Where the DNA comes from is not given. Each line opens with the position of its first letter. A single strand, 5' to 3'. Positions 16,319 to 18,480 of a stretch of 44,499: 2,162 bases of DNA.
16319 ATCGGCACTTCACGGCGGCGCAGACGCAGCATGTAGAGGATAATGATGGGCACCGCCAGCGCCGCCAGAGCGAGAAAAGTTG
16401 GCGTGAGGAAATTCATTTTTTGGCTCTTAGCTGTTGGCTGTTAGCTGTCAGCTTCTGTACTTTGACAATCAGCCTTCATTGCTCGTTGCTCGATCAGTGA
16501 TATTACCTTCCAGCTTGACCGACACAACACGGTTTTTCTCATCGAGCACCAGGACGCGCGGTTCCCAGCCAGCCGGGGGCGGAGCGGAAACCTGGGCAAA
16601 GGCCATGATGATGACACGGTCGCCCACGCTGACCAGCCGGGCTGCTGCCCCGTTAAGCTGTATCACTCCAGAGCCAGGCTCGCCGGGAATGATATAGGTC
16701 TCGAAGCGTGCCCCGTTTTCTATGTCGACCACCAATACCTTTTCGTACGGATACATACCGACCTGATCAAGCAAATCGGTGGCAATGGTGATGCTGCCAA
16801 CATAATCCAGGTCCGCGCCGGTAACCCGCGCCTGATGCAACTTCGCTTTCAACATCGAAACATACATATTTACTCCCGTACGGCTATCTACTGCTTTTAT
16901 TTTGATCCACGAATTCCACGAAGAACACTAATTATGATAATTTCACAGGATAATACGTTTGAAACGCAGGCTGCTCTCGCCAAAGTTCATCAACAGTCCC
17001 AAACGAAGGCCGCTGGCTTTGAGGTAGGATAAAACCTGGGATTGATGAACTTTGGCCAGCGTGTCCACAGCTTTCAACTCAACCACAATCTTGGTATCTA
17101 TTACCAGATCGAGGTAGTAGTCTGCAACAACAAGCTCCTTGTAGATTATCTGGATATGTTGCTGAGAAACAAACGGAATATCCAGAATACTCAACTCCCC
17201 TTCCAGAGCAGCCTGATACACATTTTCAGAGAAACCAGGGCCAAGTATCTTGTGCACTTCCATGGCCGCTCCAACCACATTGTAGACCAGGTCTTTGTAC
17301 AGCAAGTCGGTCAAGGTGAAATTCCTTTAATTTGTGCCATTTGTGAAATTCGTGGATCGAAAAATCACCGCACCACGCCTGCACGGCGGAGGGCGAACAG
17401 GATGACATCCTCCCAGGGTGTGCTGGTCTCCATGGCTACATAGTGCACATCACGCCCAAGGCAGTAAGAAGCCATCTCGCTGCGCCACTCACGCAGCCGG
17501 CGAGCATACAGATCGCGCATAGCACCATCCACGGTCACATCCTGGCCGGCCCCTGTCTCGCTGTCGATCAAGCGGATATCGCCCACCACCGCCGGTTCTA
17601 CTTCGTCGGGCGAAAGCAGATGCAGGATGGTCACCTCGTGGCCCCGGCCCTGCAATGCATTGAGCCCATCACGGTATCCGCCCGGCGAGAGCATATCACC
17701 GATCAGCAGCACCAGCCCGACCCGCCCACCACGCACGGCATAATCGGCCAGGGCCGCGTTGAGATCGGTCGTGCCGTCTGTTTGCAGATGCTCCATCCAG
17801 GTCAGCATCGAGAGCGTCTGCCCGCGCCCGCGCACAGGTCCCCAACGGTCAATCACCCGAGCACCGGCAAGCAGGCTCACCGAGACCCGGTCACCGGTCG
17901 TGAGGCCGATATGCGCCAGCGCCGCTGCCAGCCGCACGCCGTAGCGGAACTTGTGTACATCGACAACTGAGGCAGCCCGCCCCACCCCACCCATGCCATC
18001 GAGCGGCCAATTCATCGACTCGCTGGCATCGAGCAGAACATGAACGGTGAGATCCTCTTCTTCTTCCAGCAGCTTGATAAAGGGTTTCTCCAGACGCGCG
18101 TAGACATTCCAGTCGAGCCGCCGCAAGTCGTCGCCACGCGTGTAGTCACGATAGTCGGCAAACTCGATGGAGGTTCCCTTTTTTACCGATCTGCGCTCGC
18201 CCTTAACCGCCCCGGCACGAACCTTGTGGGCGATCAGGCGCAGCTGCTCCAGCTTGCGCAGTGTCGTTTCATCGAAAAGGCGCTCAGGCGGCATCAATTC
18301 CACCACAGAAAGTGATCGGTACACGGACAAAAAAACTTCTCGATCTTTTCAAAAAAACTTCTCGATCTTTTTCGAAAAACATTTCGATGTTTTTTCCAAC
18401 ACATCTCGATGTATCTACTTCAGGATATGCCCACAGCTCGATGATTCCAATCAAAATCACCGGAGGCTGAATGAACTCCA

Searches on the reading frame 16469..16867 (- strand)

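Call 91: search_protein_families(library=pfam, proteins=[window:16469-16867:-], max_evalue=0.001)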
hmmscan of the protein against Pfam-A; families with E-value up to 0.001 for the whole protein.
window:16469-16867:- (132 aa): 1 family
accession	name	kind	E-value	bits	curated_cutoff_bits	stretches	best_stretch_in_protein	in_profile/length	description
PF02261.22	Asp_decarbox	-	7.1e-47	158.5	25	1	1-114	1-114/115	Aspartate decarboxylase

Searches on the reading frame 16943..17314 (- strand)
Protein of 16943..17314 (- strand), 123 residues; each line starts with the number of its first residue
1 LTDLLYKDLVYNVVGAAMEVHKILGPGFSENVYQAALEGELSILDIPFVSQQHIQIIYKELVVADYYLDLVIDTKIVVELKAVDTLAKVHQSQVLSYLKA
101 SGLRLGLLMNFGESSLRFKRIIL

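Call 91: search_protein_families(library=pfam, proteins=[window:16943-17314:-], max_evalue=0.001)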
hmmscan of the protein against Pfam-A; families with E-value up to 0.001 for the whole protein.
window:16943-17314:- (123 aa): 1 family
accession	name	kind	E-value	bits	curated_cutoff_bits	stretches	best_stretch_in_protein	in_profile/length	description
PF13366.12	PDDEXK_3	-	1.7e-38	132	22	1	7-120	1-116/117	PD-(D/E)XK nuclease superfamily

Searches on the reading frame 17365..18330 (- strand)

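Call 91: search_protein_families(library=pfam, proteins=[window:17365-18330:-], max_evalue=0.001)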
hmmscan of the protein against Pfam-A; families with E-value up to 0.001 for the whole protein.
window:17365-18330:- (321 aa): 1 family
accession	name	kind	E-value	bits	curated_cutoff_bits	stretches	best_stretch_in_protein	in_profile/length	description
PF01882.25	DUF58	-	8e-33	113.9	23.4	1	59-283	1-214/216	Protein of unknown function DUF58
